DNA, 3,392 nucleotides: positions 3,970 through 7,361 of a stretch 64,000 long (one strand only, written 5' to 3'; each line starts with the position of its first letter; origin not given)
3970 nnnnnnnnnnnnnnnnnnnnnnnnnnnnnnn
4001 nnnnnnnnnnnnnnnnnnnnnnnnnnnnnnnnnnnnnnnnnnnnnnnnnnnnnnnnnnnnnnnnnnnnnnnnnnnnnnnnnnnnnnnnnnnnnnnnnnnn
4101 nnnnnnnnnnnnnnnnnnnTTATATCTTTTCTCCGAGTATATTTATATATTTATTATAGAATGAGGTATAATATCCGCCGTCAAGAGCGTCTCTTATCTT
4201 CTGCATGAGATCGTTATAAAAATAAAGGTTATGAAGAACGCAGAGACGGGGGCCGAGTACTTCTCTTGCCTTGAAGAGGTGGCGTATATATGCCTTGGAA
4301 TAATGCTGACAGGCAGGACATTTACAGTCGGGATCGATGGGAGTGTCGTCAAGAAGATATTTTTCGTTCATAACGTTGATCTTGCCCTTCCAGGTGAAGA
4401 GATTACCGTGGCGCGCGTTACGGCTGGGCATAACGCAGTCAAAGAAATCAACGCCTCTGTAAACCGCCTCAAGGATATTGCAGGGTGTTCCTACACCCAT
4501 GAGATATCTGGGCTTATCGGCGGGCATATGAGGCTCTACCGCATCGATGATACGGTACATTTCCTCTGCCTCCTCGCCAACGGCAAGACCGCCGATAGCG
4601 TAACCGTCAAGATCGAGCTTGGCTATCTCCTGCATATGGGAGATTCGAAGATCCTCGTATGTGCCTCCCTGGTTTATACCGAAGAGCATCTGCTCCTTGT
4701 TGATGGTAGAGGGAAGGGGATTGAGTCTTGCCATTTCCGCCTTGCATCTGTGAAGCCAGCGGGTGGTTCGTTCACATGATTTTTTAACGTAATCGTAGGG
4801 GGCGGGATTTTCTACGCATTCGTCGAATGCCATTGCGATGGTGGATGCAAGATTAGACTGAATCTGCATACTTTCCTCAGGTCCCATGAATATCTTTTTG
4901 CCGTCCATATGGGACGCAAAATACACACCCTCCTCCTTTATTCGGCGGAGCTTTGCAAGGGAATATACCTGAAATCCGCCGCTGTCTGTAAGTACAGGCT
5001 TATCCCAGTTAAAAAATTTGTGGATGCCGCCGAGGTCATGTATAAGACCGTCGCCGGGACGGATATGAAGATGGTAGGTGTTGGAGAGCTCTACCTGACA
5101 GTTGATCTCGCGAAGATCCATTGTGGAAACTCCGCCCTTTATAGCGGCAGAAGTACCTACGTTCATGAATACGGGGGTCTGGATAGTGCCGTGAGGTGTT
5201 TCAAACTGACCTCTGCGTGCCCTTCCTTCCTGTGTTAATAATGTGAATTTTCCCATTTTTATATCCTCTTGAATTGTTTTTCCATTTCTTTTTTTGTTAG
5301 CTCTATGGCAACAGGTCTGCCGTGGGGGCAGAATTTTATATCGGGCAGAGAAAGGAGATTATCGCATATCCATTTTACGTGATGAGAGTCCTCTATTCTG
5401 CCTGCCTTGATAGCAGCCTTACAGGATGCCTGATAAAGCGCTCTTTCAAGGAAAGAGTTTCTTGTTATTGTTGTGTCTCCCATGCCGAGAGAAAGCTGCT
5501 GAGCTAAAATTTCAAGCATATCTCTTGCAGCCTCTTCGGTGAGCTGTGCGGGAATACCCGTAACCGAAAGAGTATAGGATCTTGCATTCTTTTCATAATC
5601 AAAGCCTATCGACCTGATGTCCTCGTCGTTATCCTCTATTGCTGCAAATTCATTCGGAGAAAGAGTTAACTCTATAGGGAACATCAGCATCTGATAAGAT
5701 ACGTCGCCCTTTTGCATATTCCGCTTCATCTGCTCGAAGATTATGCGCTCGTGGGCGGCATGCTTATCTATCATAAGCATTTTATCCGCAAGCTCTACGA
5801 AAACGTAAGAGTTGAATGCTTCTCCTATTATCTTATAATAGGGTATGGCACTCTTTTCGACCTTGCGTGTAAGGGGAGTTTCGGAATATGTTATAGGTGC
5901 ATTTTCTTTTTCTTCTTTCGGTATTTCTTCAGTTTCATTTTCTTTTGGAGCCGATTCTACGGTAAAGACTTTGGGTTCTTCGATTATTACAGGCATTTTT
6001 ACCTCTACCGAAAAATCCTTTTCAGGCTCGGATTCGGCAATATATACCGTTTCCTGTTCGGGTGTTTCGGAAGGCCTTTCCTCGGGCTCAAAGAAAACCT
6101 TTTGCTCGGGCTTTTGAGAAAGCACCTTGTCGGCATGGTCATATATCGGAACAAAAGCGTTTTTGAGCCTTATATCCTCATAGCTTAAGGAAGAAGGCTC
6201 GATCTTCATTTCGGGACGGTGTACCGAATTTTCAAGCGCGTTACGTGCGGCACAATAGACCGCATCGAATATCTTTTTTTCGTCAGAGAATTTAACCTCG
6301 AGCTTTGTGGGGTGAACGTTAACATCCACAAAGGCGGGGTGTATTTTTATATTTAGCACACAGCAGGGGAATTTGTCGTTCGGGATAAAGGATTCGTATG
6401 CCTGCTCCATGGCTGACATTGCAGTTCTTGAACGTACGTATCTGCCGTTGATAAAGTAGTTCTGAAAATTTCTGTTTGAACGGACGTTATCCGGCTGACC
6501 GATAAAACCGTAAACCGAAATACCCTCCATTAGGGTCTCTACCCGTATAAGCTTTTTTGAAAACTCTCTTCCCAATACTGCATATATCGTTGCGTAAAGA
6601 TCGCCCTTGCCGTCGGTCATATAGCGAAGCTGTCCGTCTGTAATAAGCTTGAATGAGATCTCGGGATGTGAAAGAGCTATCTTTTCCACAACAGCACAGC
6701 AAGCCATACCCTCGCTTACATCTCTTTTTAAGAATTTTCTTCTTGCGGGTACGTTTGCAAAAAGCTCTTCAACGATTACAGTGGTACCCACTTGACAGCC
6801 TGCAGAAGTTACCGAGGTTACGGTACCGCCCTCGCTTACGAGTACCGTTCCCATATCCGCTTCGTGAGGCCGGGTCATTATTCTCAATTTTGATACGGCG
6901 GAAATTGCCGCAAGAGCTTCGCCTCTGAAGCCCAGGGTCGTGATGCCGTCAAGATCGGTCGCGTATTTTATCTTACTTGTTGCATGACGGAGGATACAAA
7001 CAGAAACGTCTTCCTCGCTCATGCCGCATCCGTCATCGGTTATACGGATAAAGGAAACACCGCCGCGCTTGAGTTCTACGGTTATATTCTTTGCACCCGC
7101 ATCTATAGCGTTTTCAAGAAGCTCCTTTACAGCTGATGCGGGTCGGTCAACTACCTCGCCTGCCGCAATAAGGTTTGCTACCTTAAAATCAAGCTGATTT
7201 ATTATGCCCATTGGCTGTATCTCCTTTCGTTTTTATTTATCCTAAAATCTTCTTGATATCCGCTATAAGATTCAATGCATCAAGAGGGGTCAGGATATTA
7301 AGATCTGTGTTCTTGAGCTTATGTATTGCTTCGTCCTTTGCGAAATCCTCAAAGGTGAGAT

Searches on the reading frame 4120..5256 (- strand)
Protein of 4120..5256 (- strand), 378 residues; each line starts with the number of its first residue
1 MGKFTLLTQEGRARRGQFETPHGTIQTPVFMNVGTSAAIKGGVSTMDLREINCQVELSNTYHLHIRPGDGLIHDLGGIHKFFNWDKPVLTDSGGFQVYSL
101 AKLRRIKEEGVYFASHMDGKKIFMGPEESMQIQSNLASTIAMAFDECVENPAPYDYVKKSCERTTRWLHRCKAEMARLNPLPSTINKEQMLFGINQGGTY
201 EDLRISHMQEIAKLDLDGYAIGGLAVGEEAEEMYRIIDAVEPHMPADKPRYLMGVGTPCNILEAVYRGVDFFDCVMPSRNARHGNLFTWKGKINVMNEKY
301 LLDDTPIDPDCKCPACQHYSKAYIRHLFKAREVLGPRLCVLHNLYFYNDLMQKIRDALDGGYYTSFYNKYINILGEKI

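Call 16: search_protein_families(library=pfam, proteins=[window:4120-5256:-], max_evalue=0.001)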
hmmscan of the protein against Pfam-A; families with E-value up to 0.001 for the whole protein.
window:4120-5256:- (378 aa): 1 family
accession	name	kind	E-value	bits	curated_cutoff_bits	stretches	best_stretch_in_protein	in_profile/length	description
PF01702.25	TGT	-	2.9e-157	523.7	26.3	1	13-372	3-353/357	Queuine tRNA-ribosyltransferase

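Call 65: list_cluster_members(proteins=[window:4120-5253:-, window:9841-11229:-, window:11234-12208:-, window:24973-26352:+, window:29210-30451:+, window:22322-23029:+, window:15311-16072:-])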
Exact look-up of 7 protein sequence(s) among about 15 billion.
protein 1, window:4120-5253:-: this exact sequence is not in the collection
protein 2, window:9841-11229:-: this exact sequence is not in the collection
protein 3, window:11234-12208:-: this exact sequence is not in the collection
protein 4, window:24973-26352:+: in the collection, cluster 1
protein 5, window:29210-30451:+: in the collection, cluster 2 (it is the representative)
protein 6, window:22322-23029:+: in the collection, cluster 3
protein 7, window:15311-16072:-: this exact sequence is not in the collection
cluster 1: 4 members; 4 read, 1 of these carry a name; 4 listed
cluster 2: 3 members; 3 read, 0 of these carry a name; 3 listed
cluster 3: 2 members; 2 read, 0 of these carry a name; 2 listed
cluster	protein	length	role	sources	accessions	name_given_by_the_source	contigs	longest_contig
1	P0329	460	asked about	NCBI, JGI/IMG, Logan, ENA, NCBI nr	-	-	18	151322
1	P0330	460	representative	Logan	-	-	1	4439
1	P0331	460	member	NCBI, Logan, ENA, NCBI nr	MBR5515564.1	MAG: terminase family protein [Clostridia bacterium] | terminase family protein [Clostridia bacterium]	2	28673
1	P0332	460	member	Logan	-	-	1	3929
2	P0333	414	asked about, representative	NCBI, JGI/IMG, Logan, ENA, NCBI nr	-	-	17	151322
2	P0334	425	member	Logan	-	-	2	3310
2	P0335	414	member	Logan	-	-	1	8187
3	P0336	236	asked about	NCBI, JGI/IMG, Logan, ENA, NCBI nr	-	-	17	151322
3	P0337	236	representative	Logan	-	-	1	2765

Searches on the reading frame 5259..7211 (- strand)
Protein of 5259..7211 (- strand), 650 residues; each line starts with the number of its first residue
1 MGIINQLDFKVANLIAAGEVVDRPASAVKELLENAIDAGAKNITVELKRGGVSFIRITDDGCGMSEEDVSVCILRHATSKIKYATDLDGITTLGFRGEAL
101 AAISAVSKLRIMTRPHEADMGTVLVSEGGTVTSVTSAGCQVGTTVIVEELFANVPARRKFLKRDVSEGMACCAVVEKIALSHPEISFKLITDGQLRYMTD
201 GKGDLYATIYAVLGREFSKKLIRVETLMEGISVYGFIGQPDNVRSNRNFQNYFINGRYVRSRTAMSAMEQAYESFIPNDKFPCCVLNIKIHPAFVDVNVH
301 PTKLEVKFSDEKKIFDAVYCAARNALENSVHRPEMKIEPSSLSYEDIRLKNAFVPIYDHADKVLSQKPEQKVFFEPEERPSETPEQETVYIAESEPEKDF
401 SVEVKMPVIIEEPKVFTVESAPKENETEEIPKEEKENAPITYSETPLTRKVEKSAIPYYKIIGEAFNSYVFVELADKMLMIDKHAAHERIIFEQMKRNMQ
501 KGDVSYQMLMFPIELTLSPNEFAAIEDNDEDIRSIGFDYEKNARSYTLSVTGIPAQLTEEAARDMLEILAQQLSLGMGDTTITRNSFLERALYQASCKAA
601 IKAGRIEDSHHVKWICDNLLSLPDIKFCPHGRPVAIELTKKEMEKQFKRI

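Call 16: search_protein_families(library=pfam, proteins=[window:5259-7211:-], max_evalue=0.001)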
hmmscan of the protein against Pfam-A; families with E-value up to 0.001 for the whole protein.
window:5259-7211:- (650 aa): 4 families
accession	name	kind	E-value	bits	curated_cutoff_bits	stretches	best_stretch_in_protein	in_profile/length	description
PF01119.25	DNA_mis_repair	-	2.2e-37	127.8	26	1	209-326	1-118/119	DNA mismatch repair protein, C-terminal domain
PF08676.16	MutL_C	-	2.9e-27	95.5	25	1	465-605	4-140/142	MutL C terminal dimerisation domain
PF13589.12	HATPase_c_3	-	7.3e-13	49.2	25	1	25-120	4-98/137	Histidine kinase-, DNA gyrase B-, and HSP90-like ATPase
PF02518.31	HATPase_c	-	4.6e-08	33.9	26.4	1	22-78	4-63/111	Histidine kinase-, DNA gyrase B-, and HSP90-like ATPase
